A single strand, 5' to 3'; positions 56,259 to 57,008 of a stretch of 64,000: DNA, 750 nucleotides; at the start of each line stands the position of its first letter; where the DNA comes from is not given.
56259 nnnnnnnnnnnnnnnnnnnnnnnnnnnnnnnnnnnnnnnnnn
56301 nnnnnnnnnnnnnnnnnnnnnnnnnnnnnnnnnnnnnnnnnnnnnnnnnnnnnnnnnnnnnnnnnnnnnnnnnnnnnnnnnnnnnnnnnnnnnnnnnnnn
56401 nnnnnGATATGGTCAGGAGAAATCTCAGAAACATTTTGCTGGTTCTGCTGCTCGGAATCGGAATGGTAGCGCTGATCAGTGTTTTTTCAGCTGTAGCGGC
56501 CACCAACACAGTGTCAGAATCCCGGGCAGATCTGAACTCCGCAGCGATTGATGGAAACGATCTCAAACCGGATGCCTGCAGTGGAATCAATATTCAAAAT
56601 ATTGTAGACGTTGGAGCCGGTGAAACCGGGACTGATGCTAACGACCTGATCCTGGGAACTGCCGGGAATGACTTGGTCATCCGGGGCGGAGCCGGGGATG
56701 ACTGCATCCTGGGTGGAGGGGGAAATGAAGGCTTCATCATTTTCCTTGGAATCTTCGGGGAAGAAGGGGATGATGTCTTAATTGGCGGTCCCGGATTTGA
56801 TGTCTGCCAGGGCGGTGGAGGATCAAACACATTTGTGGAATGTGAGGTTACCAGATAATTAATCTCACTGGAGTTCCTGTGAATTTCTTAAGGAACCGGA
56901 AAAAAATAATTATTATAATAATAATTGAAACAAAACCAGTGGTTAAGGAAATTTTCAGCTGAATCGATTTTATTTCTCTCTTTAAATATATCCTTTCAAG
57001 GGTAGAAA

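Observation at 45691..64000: Candidate new surface-fibre/adhesin system: Tad-type pseudopilin heads, SipW-type peptidase and EAL domain in one locus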

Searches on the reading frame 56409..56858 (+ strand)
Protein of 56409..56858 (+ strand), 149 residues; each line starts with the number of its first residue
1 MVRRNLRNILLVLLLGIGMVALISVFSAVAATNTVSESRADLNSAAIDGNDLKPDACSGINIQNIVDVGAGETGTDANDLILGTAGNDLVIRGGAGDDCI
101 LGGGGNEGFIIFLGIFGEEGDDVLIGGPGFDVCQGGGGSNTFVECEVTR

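Call 6: search_protein_families(library=pfam, proteins=[window:56409-56858:+], max_evalue=0.01)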
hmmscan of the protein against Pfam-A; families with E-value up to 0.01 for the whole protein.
window:56409-56858:+ (149 aa): 1 family
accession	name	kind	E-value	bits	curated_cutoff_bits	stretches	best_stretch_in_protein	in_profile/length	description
PF00353.25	HemolysinCabind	-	1.7e-08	34.7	23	2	73-106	1-33/36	RTX calcium-binding nonapeptide repeat (4 copies)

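Call 7: search_protein_families(library=ncbifam, proteins=[window:56409-56858:+], max_evalue=0.1)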
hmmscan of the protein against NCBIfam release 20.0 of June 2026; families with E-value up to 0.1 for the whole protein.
window:56409-56858:+ (149 aa): 7 families
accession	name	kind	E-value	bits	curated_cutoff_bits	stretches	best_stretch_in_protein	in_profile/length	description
NF053766.1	ZapA_metallo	exception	3.5e-05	23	940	2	115-147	360-392/483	ZapA family metalloprotease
NF046115.1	Ca_rpt_SMc04171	equivalog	0.00013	21.3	625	1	73-143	427-490/574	SMc04171 family calcium-binding repeat protein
NF035945.1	Zn_serralysin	subfamily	0.00021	20.6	500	1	115-144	340-369/462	serralysin family metalloprotease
NF033943.0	RTX_toxin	subfamily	0.0038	15.5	1000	1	74-140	692-751/930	RTX family hemolysin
NF052454.1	BtaGlycanEglC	equivalog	0.0057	15.6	700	1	61-112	90-142/459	endo-1,3-1,4-beta-glycanase EglC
NF050046.1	PueAB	exception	0.0072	14.8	670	1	74-106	374-405/616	polyurethane esterase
NF002322.0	PRK01265.1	equivalog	0.042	13.3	275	1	8-46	192-231/325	zinc metalloprotease HtpX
